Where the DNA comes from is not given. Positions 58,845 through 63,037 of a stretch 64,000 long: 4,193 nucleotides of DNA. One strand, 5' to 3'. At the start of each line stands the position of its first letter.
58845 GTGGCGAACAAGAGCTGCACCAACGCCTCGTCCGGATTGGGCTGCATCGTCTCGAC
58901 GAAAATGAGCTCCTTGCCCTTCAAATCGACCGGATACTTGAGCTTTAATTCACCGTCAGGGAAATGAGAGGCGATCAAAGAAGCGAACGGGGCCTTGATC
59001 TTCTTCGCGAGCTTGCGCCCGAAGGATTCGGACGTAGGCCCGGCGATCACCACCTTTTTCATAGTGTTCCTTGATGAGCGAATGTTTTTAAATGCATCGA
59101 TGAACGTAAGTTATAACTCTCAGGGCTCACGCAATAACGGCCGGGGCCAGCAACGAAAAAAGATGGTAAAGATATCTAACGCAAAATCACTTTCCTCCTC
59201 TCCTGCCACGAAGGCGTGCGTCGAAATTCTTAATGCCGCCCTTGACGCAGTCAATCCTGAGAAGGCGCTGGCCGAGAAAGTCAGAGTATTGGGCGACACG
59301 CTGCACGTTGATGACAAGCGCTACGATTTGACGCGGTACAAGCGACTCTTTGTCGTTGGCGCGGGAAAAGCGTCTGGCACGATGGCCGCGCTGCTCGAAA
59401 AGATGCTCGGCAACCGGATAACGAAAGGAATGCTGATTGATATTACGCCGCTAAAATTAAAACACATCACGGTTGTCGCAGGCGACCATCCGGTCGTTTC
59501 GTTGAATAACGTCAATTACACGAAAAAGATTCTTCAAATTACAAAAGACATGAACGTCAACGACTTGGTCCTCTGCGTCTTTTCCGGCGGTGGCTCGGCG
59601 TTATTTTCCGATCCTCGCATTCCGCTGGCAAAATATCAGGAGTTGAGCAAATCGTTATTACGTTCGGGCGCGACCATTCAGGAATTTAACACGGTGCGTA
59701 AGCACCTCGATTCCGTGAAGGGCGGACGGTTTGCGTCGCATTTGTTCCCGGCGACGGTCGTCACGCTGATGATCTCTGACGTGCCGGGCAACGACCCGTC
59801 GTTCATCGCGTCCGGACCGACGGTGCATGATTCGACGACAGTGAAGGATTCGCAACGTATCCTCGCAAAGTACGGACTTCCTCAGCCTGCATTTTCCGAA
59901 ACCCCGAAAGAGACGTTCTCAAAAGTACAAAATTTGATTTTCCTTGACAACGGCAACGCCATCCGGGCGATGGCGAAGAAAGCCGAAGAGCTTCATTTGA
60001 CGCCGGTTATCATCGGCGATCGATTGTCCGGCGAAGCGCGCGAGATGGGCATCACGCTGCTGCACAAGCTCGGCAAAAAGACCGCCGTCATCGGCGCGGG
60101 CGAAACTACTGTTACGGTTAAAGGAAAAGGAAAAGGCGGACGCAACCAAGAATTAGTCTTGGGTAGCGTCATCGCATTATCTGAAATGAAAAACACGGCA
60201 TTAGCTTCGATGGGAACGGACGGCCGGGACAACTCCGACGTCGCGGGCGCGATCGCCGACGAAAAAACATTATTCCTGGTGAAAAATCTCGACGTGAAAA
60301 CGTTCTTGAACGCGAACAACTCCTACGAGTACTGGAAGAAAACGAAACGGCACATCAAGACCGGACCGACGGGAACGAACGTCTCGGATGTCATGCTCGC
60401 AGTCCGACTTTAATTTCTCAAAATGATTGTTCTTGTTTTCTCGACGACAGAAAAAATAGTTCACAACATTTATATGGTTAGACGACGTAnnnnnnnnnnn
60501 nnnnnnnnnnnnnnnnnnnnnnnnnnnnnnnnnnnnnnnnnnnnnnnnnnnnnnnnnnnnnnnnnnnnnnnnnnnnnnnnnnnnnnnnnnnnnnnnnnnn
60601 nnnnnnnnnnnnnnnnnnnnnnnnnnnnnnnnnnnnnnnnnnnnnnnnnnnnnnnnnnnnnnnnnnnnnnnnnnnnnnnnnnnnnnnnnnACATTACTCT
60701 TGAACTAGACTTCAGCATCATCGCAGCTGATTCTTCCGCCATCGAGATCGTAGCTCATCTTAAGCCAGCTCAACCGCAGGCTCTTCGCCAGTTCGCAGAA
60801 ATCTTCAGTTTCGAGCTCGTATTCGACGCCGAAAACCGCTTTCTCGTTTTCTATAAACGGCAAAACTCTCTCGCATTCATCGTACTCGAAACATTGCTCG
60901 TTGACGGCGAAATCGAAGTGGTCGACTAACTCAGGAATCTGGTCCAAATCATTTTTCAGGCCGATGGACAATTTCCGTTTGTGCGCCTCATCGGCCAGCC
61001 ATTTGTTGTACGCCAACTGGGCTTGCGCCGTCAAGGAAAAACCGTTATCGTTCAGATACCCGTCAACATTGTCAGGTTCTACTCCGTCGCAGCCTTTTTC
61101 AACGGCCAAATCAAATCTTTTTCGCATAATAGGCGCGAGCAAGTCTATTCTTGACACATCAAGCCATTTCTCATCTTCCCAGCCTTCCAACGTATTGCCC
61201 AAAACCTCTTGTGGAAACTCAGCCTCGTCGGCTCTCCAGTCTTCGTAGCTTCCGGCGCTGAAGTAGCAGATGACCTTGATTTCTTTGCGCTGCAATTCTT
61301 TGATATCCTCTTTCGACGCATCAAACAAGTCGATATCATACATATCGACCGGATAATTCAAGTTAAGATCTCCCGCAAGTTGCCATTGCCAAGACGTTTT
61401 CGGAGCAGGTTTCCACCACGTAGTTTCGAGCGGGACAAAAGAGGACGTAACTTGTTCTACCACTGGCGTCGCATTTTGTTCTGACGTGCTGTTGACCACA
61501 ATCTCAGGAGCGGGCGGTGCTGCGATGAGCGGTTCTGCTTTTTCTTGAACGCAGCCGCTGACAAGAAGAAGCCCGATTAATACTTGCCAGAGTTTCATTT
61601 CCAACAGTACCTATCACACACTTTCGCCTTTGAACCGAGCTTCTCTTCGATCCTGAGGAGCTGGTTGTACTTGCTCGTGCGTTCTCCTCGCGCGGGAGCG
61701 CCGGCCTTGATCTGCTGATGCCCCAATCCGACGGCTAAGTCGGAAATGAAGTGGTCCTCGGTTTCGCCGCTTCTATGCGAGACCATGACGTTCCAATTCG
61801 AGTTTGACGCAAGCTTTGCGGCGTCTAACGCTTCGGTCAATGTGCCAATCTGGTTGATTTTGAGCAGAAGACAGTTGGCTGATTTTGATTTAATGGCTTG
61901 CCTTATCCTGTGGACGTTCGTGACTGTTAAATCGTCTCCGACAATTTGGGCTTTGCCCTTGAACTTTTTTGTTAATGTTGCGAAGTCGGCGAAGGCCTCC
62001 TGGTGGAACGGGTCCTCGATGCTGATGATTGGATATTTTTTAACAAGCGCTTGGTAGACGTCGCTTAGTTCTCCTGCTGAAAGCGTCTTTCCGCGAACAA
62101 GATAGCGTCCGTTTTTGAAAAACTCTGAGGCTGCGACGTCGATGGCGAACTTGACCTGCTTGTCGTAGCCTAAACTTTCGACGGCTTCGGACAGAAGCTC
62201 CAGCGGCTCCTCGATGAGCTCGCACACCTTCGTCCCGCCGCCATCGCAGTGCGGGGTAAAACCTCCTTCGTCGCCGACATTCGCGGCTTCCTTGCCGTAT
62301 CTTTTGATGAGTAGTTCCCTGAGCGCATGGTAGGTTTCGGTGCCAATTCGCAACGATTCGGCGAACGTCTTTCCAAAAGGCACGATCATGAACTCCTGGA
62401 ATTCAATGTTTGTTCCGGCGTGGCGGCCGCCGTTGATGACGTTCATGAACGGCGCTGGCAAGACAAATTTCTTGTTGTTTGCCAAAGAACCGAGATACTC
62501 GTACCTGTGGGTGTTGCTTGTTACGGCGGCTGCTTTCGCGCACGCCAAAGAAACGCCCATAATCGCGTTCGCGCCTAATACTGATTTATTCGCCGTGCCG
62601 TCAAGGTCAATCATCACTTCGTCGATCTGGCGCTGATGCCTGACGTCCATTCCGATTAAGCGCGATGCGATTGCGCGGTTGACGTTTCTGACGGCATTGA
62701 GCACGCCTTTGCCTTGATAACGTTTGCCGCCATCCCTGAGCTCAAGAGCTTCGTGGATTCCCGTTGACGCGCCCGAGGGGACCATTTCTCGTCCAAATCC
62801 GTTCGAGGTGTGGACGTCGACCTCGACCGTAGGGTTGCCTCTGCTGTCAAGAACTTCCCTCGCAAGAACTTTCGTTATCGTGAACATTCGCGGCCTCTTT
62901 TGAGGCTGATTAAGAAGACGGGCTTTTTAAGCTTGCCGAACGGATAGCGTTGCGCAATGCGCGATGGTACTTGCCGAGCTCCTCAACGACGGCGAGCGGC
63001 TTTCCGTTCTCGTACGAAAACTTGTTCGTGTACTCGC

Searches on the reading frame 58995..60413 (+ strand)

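Call 14: search_protein_families(library=pfam, proteins=[window:58995-60413:+], max_evalue=0.001)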
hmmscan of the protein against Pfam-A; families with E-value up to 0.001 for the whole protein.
window:58995-60413:+ (472 aa): 2 families
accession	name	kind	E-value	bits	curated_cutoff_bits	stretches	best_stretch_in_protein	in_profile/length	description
PF13660.11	DUF4147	-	3.7e-69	233.2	23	1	76-297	3-224/234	Domain of unknown function (DUF4147)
PF05161.18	MOFRL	-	1.6e-30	105.9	28.3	1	364-465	2-106/106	MOFRL family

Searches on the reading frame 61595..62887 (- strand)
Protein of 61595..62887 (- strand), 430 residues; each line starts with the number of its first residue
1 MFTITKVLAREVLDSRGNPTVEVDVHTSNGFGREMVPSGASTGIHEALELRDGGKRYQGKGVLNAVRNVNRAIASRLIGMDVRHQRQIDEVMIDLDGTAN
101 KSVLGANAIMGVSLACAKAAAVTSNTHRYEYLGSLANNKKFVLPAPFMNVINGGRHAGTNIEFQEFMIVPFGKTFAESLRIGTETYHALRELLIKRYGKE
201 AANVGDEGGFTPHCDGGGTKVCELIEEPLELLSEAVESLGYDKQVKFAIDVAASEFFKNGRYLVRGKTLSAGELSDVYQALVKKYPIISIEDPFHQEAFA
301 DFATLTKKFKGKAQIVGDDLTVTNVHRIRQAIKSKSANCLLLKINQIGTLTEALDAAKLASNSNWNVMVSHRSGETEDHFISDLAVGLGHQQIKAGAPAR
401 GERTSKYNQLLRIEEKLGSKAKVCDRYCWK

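Call 14: search_protein_families(library=pfam, proteins=[window:61595-62887:-], max_evalue=0.001)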
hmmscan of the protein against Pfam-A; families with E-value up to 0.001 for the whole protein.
window:61595-62887:- (430 aa): 3 families
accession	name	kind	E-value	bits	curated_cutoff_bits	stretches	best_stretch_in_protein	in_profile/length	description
PF00113.28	Enolase_C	-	7.7e-110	367.3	21.5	1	141-423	2-287/296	Enolase, C-terminal TIM barrel domain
PF03952.21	Enolase_N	-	1.3e-55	187.5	35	1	4-132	1-131/131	Enolase, N-terminal domain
PF13378.12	MR_MLE_C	-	6.8e-08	32.9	29.4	1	272-370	58-153/219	Enolase C-terminal domain-like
